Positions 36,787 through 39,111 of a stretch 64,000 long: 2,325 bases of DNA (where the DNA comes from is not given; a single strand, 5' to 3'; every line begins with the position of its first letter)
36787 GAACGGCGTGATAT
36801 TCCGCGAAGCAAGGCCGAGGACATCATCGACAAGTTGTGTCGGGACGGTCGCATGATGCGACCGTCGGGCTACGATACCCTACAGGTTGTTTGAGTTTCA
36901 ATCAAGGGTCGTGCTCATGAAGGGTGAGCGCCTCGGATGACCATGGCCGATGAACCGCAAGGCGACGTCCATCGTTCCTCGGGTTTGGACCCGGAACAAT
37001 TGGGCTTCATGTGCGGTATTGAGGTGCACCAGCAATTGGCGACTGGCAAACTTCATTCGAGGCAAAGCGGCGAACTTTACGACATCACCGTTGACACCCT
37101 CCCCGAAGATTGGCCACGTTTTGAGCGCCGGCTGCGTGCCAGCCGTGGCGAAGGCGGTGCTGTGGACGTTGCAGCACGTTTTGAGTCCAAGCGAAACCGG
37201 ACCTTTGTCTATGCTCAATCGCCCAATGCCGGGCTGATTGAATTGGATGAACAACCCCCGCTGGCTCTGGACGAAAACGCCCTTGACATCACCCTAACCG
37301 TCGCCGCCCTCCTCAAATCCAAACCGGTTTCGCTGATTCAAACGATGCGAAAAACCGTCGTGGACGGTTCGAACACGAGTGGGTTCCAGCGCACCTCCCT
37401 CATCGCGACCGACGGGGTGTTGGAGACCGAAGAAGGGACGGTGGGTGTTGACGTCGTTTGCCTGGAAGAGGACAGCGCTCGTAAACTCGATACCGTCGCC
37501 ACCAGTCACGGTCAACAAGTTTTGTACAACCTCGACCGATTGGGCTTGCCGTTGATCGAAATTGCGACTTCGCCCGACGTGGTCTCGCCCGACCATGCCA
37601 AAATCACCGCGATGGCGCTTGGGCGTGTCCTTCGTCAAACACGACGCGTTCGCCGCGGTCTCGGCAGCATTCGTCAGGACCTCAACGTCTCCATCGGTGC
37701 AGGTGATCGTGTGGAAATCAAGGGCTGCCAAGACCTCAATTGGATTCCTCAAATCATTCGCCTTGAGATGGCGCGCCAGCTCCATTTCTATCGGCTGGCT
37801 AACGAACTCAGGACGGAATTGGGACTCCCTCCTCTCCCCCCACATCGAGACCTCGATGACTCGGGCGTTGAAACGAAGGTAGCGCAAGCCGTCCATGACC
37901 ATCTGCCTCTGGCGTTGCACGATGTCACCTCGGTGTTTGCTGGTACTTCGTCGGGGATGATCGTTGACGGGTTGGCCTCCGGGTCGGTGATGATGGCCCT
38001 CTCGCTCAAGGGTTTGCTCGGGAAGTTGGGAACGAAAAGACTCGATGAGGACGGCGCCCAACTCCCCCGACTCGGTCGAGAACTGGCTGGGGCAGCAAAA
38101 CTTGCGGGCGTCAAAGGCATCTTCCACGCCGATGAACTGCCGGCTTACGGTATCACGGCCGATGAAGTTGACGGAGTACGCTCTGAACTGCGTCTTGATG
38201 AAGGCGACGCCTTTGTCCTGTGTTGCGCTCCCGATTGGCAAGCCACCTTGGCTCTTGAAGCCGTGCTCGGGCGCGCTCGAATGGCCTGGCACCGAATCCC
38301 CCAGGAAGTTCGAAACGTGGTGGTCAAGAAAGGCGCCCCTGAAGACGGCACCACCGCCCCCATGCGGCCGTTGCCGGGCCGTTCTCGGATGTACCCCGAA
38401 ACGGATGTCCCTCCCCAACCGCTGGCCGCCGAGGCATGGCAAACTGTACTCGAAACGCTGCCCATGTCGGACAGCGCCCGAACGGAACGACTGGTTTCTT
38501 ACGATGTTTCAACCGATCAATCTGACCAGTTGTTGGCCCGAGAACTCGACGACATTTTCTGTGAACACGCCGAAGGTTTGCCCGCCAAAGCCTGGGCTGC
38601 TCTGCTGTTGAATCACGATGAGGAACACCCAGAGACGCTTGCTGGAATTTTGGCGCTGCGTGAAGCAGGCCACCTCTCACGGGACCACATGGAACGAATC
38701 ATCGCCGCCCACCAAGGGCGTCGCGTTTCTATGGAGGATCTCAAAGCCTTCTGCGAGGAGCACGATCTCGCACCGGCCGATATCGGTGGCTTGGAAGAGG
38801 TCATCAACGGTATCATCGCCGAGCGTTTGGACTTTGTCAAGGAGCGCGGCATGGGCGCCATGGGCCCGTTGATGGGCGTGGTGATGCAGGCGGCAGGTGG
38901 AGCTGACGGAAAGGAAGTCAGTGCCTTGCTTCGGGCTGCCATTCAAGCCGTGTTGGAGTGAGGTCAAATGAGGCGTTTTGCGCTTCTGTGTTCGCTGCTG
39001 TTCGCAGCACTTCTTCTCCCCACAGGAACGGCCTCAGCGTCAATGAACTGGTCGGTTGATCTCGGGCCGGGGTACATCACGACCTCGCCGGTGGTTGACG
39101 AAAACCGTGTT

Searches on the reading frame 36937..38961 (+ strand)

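Call 59: search_protein_families(library=pfam, proteins=[window:36937-38961:+], max_evalue=0.00001)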
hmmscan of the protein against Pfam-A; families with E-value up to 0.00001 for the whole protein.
window:36937-38961:+ (674 aa): 2 families
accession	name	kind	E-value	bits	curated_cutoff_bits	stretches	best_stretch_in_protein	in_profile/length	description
PF02934.20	GatB_N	-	3.3e-41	141.7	23.4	1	25-499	2-274/277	GatB/GatE catalytic domain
PF02637.23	GatB_Yqey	-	1.9e-08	34.8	27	1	564-668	41-147/148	GatB domain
